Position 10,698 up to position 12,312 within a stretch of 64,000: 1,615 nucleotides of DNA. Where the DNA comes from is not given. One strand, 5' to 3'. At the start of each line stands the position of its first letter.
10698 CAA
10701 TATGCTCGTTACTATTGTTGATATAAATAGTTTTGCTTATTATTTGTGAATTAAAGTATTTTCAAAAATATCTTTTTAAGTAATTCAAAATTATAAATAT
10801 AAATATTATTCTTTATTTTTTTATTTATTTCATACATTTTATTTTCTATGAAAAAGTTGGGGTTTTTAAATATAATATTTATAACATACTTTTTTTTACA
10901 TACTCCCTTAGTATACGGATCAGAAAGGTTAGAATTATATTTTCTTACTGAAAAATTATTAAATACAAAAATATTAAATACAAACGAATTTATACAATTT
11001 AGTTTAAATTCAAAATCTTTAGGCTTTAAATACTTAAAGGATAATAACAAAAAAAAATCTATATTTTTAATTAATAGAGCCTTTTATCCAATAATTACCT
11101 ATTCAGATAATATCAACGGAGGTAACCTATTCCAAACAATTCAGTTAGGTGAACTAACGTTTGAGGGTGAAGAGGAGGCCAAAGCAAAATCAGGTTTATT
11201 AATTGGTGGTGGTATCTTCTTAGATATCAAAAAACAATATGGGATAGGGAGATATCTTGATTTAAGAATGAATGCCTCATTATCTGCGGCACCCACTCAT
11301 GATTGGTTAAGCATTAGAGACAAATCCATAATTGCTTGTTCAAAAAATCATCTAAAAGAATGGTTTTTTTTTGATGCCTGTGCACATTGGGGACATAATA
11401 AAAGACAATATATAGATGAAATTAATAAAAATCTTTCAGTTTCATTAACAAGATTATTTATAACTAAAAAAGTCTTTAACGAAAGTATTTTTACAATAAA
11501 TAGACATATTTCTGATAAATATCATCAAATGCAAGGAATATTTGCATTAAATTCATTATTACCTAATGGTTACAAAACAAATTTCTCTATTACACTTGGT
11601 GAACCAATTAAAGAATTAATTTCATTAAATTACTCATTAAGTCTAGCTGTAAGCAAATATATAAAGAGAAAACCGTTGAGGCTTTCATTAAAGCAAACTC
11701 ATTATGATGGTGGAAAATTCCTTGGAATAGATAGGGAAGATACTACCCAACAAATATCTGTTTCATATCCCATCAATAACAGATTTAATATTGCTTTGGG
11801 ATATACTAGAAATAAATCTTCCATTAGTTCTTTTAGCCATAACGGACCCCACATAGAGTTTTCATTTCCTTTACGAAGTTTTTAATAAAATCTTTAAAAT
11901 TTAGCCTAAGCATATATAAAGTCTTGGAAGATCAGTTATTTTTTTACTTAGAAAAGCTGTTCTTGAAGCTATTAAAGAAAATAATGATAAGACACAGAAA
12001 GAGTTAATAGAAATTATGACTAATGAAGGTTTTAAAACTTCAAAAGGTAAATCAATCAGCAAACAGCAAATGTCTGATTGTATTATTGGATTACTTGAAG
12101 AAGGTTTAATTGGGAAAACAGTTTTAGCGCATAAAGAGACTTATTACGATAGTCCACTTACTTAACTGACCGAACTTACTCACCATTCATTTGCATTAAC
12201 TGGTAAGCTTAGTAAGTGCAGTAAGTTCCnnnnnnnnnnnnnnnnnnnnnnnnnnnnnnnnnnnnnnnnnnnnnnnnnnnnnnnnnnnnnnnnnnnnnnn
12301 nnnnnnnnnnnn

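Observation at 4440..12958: A 7.4-kb decayed integrative island flanked by about 360-bp direct repeats made from the 5' region of a GFA-family gene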

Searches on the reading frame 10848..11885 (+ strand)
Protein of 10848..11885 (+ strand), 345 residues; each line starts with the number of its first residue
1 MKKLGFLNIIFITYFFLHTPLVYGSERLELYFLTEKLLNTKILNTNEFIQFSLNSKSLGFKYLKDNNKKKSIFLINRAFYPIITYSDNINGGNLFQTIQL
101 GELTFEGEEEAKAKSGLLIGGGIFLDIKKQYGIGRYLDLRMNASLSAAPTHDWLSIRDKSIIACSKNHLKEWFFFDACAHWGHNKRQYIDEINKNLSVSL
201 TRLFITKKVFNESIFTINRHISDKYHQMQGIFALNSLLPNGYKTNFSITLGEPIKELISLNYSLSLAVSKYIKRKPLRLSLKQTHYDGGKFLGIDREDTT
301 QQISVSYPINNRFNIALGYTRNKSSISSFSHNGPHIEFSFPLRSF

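Call 15: search_protein_families(library=pfam, max_evalue=1, proteins=[window:10848-11885:+])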
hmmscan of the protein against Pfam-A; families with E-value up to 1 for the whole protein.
window:10848-11885:+ (345 aa): 1 family
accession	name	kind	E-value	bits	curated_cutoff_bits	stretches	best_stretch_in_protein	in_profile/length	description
PF24793.1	GINT1_N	-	0.08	12.4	27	1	150-244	170-262/304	Glucosamine inositolphosphorylceramide transferase 1, N-terminal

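Call 87: search_protein_families(library=phrogs, max_evalue=0.001, proteins=[window:10848-11885:+])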
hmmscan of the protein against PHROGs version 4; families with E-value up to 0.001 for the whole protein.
window:10848-11885:+ (345 aa): 0 families

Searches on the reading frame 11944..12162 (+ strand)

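Call 15: search_protein_families(library=pfam, max_evalue=1, proteins=[window:11944-12162:+])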
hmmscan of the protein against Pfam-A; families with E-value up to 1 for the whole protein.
seq(73 aa): 5 families
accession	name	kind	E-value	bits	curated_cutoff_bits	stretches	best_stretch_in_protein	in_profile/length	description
PF20470.4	HTH_61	-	0.0077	17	24.3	1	3-56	38-91/92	Helix-turn-helix domain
PF03962.21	Mnd1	-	0.019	15.6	23.5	1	32-58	21-47/60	Mnd1 HTH domain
PF01451.26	LMWPc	-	0.074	13.7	23.2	1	14-53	44-87/144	Low molecular weight phosphotyrosine protein phosphatase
PF12802.13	MarR_2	-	0.076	13.6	27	0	5-24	9-29/61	MarR family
PF01316.27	Arg_repressor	-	0.083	13.1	27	1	3-31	7-35/70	Arginine repressor, DNA binding domain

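Call 87: search_protein_families(library=phrogs, max_evalue=0.001, proteins=[window:11944-12162:+])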
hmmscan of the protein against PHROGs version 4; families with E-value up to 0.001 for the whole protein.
seq(73 aa): 0 families
